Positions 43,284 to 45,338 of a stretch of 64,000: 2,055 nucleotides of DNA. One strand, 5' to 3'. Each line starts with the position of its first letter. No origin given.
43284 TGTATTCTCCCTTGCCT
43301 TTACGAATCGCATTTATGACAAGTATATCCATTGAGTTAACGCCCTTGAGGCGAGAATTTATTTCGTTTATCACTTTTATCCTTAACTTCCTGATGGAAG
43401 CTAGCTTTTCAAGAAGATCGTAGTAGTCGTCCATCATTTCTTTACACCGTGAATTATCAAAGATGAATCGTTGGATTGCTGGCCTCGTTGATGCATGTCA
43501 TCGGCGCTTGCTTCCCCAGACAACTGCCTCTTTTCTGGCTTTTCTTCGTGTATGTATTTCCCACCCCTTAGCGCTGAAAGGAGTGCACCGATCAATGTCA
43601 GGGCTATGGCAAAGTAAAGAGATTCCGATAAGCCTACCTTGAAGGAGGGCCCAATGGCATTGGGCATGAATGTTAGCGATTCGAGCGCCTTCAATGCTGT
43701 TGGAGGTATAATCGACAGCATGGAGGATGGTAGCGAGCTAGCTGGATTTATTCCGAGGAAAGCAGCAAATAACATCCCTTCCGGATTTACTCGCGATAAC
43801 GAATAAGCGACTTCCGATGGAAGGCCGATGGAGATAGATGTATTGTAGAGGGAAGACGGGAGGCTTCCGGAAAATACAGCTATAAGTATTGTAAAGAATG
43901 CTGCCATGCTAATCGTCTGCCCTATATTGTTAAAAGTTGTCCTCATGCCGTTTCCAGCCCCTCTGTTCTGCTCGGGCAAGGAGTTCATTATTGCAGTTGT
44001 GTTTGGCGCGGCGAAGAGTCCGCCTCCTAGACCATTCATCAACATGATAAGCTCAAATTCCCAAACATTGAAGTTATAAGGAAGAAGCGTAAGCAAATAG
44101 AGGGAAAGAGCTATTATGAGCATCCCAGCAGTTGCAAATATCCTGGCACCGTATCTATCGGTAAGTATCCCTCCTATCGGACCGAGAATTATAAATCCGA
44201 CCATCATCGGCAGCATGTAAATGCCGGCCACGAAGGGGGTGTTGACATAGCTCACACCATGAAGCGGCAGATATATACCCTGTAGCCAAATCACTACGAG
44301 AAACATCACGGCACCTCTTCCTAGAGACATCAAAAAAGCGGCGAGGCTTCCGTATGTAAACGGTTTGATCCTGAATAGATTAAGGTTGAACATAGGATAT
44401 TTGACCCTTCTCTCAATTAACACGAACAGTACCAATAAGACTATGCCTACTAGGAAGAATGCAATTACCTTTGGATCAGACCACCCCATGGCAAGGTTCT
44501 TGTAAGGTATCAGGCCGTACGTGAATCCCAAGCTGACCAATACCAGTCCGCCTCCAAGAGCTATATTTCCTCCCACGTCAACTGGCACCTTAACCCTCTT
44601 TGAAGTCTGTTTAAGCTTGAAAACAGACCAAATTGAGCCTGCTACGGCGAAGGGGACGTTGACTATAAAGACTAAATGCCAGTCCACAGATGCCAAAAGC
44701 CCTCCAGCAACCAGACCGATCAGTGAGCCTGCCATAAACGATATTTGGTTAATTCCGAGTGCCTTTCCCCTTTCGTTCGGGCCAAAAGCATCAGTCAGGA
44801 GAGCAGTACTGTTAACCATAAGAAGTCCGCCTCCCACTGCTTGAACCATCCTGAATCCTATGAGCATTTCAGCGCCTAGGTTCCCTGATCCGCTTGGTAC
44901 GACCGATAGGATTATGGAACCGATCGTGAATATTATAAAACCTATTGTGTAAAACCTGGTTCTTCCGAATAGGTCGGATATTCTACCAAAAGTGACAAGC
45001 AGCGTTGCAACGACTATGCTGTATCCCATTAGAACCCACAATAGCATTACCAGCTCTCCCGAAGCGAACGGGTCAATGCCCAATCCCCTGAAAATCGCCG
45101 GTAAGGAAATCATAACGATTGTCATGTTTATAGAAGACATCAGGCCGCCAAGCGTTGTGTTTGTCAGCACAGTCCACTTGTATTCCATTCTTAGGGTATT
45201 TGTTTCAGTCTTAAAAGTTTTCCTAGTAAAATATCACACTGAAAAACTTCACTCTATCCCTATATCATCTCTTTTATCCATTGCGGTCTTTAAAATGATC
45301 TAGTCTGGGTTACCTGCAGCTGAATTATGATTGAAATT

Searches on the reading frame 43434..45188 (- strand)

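Call 77: search_protein_families(library=pfam, proteins=[window:43434-45188:-], max_evalue=0.001)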
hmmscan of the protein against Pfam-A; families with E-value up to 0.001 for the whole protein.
window:43434-45188:- (584 aa): 2 families
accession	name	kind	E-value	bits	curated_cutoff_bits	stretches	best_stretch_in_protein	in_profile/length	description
PF07690.21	MFS_1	-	2.8e-50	171.6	33.4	2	12-425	2-344/347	Major Facilitator Superfamily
PF00083.30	Sugar_tr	-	1.9e-05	24.2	22.3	1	50-190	49-190/452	Sugar (and other) transporter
